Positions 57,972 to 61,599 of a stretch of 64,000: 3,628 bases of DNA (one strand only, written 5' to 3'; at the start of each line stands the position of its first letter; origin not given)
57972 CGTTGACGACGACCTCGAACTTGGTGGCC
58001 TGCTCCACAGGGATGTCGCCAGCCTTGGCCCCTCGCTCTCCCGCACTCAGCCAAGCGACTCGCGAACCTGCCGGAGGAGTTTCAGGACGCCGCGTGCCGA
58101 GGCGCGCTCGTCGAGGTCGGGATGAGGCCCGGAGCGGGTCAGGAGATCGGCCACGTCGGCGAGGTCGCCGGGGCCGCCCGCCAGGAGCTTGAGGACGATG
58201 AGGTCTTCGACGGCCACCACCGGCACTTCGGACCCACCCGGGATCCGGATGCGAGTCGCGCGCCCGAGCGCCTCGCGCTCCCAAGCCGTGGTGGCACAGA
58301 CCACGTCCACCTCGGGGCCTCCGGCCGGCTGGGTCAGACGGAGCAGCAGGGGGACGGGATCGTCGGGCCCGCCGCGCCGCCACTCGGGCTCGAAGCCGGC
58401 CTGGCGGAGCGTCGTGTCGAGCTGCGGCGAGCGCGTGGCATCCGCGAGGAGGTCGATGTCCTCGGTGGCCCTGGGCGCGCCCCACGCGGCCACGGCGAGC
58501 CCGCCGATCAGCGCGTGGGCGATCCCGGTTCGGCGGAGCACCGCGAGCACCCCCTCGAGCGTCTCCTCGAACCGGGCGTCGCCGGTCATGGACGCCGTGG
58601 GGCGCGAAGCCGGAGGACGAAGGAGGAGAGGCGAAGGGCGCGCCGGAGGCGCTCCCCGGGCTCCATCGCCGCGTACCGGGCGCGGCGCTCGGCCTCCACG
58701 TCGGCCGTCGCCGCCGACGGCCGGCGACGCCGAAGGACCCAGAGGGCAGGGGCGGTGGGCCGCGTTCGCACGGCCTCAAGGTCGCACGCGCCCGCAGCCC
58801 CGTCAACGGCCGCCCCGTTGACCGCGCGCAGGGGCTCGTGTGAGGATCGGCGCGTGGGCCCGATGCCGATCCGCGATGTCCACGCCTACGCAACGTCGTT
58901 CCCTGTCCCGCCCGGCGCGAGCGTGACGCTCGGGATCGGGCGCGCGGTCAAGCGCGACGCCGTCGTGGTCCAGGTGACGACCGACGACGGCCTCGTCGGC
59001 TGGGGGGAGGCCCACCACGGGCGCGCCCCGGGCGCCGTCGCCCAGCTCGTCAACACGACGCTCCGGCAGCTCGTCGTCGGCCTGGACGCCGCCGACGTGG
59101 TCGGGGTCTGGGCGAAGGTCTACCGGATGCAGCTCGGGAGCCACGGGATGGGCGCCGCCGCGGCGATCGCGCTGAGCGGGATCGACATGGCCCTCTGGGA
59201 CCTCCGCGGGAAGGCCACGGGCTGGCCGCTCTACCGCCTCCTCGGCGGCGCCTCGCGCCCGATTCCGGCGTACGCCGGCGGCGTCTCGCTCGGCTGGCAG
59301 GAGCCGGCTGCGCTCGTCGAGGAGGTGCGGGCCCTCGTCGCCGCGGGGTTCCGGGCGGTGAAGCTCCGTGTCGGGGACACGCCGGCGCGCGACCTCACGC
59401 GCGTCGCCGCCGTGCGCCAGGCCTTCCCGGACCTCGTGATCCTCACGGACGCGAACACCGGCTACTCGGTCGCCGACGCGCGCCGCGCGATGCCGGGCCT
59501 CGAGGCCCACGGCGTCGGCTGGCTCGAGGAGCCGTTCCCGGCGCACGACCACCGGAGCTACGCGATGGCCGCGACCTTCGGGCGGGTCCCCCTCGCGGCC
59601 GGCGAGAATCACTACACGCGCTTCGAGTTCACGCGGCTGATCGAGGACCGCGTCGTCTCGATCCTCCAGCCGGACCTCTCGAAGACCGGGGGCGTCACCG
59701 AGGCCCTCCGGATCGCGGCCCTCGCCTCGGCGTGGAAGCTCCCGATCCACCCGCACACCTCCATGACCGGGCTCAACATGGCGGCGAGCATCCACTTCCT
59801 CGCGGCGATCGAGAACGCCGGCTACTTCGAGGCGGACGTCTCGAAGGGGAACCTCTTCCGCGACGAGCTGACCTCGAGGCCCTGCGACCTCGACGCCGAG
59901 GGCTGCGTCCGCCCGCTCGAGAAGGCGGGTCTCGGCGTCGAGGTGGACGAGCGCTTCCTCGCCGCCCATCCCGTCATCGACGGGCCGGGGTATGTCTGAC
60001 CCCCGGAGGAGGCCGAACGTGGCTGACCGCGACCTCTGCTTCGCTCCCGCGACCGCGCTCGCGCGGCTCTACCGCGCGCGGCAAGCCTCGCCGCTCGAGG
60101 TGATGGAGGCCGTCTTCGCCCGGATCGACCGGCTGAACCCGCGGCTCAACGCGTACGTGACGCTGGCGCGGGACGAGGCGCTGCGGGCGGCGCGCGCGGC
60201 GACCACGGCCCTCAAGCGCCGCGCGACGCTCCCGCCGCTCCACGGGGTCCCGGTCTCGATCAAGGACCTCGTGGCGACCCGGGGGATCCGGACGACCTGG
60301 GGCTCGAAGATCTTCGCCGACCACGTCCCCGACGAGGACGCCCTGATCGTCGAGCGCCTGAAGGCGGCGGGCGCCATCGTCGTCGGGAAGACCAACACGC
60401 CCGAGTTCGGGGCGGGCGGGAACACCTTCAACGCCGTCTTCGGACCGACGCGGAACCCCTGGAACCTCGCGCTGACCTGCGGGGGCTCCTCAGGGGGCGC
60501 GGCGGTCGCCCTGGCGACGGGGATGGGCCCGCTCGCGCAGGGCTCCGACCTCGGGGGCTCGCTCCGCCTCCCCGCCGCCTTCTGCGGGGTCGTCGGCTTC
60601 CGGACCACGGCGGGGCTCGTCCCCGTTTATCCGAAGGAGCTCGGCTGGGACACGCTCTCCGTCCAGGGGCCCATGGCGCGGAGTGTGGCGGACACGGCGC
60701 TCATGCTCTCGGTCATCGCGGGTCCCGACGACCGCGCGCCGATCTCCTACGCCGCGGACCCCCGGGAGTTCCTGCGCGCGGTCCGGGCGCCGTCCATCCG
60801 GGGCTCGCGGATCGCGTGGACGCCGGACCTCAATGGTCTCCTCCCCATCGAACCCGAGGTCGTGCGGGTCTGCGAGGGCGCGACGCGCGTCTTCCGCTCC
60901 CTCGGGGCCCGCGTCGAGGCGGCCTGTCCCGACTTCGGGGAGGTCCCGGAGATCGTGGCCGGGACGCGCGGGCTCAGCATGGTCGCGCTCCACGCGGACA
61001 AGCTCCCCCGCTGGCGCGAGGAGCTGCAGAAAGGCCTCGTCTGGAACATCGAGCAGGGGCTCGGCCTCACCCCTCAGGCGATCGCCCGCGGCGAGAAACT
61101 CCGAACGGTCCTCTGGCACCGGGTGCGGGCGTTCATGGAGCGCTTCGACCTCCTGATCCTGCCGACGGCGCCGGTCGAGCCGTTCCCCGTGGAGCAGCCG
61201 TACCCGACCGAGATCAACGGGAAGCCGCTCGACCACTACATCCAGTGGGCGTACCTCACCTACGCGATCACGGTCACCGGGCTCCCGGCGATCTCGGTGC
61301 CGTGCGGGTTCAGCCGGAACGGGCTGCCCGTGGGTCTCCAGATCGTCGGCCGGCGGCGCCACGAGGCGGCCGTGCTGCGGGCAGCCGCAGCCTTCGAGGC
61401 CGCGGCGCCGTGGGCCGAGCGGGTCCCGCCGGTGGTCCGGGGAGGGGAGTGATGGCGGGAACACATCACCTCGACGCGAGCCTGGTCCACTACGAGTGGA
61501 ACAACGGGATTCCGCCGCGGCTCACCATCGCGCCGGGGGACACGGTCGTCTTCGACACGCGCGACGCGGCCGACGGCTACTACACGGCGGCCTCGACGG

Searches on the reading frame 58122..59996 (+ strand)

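Call 55: search_protein_families(library=pfam, proteins=[window:58122-59996:+], max_evalue=0.00001)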
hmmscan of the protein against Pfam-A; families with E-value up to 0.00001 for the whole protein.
window:58122-59996:+ (625 aa): 2 families
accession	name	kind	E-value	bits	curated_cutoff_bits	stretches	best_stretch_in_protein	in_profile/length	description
PF13378.12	MR_MLE_C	-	7.8e-59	199.5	29.4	1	398-611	2-218/219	Enolase C-terminal domain-like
PF02746.21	MR_MLE_N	-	1.4e-19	70.8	22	1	268-375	16-117/117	Mandelate racemase / muconate lactonizing enzyme, N-terminal domain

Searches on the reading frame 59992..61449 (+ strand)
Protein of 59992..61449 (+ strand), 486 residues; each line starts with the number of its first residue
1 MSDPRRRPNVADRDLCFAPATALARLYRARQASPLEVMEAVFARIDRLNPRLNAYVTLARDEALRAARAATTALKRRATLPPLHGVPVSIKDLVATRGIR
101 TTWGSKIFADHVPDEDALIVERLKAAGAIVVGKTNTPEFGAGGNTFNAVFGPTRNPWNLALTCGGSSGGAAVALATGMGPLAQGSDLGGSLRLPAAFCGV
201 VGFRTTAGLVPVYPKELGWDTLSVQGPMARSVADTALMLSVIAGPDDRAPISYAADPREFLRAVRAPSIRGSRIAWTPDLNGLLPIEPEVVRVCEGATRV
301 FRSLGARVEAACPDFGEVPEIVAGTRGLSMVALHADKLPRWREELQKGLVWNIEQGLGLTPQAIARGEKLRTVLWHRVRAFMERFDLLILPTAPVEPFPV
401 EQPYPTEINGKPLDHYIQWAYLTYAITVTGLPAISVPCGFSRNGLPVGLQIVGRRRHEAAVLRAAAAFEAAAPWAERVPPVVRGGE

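Call 55: search_protein_families(library=pfam, proteins=[window:59992-61449:+], max_evalue=0.00001)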
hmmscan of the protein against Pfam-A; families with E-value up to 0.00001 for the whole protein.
window:59992-61449:+ (486 aa): 1 family
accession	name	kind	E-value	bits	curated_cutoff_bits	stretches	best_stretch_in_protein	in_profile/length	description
PF01425.27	Amidase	-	3.1e-107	359.8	27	1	36-462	1-445/445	Amidase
